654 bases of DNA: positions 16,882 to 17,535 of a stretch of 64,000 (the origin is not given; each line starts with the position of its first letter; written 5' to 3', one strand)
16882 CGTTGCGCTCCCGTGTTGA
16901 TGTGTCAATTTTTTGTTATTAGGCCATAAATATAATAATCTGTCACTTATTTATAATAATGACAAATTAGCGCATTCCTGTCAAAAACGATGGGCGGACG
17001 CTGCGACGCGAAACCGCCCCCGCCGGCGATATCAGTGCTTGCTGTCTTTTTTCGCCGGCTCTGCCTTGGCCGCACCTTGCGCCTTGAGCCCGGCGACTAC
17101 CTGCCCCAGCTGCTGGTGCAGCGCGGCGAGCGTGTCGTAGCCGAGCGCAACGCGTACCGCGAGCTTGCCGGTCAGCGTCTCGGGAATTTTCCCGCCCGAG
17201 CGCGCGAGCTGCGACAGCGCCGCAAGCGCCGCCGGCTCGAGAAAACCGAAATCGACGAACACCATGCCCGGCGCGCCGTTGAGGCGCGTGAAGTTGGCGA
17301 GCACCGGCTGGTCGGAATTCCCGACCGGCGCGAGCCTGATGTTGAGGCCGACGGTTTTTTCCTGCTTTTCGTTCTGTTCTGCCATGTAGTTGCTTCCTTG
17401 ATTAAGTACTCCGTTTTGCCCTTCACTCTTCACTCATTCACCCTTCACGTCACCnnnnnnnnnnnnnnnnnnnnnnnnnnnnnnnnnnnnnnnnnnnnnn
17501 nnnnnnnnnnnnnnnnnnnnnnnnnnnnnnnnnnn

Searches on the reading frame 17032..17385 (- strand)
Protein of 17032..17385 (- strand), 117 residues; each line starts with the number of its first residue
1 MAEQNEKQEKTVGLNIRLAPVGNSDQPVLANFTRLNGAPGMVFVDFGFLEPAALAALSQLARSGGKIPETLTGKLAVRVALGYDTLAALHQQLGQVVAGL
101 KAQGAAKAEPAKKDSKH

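Call 5: search_protein_families(library=pfam, proteins=[window:17032-17385:-], max_evalue=0.01)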
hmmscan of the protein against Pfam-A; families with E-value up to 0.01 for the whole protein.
window:17032-17385:- (117 aa): 0 families

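Call 58: search_protein_families(library=ncbifam, proteins=[window:17032-17385:-], max_evalue=0.001)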
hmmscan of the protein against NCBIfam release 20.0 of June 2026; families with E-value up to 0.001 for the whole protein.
window:17032-17385:- (117 aa): 0 families

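Call 71: search_protein_families(library=padloc, proteins=[window:17032-17385:-], max_evalue=0.001)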
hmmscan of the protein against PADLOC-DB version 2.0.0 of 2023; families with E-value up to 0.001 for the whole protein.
window:17032-17385:- (117 aa): 0 families
